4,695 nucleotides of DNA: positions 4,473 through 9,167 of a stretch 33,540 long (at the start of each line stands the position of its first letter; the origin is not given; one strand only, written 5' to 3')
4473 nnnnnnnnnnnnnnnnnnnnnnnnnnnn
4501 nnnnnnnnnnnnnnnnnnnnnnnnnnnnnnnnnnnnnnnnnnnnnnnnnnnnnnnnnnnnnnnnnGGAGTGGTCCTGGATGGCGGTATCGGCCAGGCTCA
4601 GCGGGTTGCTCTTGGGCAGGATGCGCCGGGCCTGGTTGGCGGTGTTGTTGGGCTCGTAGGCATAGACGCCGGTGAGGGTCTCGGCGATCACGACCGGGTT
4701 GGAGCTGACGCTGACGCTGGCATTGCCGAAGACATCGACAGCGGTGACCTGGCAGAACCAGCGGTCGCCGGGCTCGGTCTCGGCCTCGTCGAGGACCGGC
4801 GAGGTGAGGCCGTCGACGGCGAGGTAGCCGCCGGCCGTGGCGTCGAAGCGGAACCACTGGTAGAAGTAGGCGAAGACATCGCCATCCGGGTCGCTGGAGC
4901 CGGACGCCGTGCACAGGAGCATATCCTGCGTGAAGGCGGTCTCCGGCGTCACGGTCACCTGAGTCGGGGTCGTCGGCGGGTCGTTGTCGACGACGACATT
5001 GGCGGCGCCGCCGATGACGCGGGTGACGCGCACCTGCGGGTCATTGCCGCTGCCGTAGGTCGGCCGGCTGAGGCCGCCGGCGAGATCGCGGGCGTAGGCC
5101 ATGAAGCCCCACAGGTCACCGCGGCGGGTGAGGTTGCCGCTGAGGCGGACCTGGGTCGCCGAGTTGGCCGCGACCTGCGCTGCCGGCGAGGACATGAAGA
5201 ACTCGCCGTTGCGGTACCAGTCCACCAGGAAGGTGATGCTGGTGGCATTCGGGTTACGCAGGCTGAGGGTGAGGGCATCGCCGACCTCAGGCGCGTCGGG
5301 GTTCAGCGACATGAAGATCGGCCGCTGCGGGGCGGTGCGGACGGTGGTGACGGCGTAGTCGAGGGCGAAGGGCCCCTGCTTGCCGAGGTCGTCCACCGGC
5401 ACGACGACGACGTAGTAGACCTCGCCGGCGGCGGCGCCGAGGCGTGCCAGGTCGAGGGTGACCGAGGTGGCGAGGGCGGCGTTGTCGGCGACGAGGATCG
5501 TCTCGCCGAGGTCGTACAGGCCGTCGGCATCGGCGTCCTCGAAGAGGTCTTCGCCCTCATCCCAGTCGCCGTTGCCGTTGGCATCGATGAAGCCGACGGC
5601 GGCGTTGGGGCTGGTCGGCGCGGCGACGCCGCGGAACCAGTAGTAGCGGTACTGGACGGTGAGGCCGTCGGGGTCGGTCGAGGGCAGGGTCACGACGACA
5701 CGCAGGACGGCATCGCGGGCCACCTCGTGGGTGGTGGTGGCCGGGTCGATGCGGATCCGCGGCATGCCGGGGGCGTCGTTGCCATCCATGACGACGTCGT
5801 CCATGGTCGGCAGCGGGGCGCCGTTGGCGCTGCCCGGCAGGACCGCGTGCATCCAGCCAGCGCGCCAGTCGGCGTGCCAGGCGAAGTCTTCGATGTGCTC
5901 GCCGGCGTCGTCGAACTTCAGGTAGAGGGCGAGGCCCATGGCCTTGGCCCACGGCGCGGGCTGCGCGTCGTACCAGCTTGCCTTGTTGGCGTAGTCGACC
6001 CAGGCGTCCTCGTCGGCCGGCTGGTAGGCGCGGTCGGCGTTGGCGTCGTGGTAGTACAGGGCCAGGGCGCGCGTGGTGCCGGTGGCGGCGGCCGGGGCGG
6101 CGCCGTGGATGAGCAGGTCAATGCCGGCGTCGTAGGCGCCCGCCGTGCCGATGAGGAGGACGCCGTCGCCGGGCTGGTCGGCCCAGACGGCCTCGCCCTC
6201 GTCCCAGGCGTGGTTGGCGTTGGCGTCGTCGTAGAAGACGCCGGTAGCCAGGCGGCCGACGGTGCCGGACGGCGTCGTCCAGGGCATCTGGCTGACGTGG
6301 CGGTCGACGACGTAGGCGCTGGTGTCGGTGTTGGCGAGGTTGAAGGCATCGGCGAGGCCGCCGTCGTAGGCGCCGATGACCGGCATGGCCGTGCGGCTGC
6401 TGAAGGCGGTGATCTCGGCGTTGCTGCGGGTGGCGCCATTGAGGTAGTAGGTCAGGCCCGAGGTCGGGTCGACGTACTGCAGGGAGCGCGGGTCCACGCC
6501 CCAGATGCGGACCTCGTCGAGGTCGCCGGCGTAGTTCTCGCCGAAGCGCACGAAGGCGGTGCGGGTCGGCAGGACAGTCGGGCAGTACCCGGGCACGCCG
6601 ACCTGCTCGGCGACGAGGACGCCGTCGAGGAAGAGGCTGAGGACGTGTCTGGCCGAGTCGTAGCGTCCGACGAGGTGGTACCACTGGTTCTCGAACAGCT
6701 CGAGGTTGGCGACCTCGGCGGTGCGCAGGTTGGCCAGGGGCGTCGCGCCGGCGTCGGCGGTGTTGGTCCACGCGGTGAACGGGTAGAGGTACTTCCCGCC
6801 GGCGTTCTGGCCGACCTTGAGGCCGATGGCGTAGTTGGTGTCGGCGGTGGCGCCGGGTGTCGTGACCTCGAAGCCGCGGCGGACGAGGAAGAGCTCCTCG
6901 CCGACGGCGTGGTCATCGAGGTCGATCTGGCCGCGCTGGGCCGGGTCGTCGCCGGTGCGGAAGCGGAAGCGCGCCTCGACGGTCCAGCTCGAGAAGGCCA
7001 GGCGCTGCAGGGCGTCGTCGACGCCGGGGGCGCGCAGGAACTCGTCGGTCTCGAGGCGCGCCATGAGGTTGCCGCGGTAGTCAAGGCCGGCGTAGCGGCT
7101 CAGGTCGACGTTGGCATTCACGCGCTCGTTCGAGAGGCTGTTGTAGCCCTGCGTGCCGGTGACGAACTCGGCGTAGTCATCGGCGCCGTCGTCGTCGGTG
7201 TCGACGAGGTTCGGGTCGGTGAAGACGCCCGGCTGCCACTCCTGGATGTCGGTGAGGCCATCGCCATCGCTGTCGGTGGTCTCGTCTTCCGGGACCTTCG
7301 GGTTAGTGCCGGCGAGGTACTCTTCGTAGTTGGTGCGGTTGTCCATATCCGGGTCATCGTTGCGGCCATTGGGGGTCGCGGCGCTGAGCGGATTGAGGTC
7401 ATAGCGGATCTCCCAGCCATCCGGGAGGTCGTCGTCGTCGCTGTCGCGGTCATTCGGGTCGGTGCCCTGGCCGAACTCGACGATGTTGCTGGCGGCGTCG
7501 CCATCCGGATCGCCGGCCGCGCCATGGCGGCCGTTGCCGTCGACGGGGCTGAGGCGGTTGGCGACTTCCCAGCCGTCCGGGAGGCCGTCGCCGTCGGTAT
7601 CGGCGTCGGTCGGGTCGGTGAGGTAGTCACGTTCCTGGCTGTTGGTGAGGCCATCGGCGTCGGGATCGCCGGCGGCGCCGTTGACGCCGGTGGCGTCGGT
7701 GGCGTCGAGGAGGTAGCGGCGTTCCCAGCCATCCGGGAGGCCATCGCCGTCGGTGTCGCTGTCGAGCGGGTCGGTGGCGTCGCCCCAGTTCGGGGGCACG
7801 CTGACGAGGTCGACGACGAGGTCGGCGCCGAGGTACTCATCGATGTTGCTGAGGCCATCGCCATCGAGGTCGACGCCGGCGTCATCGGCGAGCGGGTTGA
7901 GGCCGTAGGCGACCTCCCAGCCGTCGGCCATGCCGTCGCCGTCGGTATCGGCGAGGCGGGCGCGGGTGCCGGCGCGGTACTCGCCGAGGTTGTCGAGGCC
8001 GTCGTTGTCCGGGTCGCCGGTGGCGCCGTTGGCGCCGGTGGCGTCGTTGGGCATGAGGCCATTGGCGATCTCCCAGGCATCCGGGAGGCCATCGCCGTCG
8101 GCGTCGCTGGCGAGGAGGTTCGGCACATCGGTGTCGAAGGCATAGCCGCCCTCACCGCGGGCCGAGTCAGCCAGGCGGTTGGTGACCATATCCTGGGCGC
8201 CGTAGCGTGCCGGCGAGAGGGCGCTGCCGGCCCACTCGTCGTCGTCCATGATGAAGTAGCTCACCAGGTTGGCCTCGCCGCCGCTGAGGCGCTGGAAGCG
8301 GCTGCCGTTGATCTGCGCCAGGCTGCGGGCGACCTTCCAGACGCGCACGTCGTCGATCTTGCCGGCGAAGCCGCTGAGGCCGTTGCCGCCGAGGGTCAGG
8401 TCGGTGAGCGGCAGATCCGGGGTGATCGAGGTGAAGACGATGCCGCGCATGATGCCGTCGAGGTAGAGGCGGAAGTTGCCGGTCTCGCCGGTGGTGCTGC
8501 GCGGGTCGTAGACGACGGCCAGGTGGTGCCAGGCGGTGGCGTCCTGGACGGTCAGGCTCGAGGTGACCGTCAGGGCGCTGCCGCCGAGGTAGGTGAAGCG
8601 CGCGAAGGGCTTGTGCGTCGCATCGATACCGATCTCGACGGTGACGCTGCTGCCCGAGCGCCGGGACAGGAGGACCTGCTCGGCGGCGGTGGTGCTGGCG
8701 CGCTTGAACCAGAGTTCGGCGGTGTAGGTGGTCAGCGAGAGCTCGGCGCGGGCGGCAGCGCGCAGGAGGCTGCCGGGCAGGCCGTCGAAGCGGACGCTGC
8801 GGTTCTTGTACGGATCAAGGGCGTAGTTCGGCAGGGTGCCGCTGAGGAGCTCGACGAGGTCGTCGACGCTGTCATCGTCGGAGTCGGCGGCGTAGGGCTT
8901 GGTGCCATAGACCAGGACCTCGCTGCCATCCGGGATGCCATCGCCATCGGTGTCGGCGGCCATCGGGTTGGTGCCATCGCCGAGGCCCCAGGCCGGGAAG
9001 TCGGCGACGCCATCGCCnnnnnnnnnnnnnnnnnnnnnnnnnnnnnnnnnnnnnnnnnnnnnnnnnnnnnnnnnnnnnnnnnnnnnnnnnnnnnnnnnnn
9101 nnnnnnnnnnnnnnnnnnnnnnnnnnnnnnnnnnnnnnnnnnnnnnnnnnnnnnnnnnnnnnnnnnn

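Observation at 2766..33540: A single giant gene (>30.7 kb, about 10,250 in-window codons, N-terminus still missing) fills 92% of the window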

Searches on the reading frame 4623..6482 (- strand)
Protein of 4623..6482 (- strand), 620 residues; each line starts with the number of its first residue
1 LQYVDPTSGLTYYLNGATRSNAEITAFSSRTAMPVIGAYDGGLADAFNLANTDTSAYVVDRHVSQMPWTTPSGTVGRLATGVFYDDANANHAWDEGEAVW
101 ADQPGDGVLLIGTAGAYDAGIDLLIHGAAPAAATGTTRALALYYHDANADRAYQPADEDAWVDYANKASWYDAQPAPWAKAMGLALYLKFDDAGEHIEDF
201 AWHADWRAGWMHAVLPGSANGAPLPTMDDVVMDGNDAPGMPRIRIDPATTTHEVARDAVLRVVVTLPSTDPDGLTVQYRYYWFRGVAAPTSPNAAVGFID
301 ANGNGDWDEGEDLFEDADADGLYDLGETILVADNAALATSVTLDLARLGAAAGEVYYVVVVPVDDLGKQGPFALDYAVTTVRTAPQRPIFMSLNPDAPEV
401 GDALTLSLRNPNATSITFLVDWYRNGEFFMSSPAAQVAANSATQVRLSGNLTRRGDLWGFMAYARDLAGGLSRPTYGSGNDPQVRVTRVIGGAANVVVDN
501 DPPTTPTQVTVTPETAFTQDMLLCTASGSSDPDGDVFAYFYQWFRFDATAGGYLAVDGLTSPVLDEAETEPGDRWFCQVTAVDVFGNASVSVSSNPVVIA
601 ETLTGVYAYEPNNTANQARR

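Call 19: search_protein_families(library=ncbifam, proteins=[window:4623-6482:-], max_evalue=1)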
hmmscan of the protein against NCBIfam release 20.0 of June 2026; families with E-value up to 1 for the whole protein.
window:4623-6482:- (620 aa): 0 families

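Call 20: search_protein_families(library=pfam, proteins=[window:4623-6482:-], max_evalue=5)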
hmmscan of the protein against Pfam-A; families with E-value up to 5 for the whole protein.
window:4623-6482:- (620 aa): 4 families
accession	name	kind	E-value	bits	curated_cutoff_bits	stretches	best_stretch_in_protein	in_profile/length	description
PF07233.18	DUF1425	-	0.0077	16.5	28.3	1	254-283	22-51/96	Protein of unknown function (DUF1425)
PF21027.3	Sde0182_C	-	0.028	15.4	27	1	525-547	5-25/83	Cellulose-binding protein Sde0182, C-terminal domain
PF03055.21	RPE65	-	0.047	13.2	27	1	235-331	320-411/469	Retinal pigment epithelial membrane protein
PF20009.4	GEVED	-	0.6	11.4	24.4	1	297-335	4-42/78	GEVED domain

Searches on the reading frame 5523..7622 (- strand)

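Call 12: search_protein_families(library=pfam, proteins=[window:5523-7622:-], max_evalue=0.01)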
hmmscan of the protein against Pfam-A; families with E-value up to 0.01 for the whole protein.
window:5523-7622:- (700 aa): 2 families
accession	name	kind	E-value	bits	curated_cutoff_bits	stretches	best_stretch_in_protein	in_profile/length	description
PF13385.13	Laminin_G_3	-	2.6e-09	37.8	27.6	1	294-375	68-142/151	Concanavalin A-like lectin/glucanases superfamily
PF18884.5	TSP3_bac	-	0.00011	22.4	25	1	8-21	1-14/22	Bacterial TSP3 repeat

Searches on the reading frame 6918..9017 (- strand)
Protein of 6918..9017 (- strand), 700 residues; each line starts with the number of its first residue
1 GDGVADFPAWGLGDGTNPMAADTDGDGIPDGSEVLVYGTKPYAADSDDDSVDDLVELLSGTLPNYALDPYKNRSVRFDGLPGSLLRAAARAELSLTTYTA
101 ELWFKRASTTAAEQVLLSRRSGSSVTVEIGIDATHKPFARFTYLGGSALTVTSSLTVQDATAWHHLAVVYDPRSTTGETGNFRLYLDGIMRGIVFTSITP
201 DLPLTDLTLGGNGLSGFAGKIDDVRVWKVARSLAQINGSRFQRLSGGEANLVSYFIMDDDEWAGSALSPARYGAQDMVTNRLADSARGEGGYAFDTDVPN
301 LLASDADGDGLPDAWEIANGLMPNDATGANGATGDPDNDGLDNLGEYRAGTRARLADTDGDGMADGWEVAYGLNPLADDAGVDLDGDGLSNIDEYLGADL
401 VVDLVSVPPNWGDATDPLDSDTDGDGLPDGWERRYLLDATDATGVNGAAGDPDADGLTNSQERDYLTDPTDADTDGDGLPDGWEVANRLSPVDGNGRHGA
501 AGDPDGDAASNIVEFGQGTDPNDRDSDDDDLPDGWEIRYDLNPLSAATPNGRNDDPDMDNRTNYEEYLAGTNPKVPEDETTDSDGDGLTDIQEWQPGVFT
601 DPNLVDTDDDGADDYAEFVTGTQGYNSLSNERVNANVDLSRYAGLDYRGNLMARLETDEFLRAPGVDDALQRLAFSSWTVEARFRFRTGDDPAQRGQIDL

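Call 12: search_protein_families(library=pfam, proteins=[window:6918-9017:-], max_evalue=0.01)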
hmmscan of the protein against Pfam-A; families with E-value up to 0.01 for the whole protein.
window:6918-9017:- (700 aa): 2 families
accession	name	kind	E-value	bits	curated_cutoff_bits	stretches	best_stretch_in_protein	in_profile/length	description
PF13385.13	Laminin_G_3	-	5.9e-22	78.9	27.6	1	91-237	12-151/151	Concanavalin A-like lectin/glucanases superfamily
PF18884.5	TSP3_bac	-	4.8e-20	71.5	25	4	357-376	1-20/22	Bacterial TSP3 repeat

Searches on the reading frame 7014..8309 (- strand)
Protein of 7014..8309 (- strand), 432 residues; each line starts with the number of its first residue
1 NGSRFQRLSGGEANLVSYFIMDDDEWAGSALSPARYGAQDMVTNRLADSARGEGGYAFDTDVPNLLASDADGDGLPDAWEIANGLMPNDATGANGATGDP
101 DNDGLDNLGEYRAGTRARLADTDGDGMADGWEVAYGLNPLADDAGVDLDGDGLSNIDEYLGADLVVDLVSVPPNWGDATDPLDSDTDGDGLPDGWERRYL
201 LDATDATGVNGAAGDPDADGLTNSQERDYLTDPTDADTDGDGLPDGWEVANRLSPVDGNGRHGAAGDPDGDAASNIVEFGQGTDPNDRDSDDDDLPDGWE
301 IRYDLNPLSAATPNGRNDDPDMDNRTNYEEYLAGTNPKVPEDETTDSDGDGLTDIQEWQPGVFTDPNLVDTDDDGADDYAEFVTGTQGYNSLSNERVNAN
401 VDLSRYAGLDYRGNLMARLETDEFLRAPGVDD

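Call 19: search_protein_families(library=ncbifam, proteins=[window:7014-8309:-], max_evalue=1)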
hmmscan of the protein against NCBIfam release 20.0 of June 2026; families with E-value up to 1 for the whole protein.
window:7014-8309:- (432 aa): 4 families
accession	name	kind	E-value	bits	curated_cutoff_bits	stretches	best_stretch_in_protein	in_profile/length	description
NF033765.2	gliding_CglD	equivalog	5.7e-21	74.1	400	3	230-380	140-298/1124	adventurous gliding motility lipoprotein CglD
NF047639.1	throspo3_MtsD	equivalog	1.5e-15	56.4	800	6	84-158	445-520/651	cell-cell cohesion protein MtsD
NF042425.1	Amuc_1099_fam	equivalog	7.4e-12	45.5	50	5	72-115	105-145/321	Amuc_1099 family pilus-like system protein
NF053806.1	lanmdlnLanM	equivalog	0.036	14.1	135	1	69-133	58-119/132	lanmodulin LanM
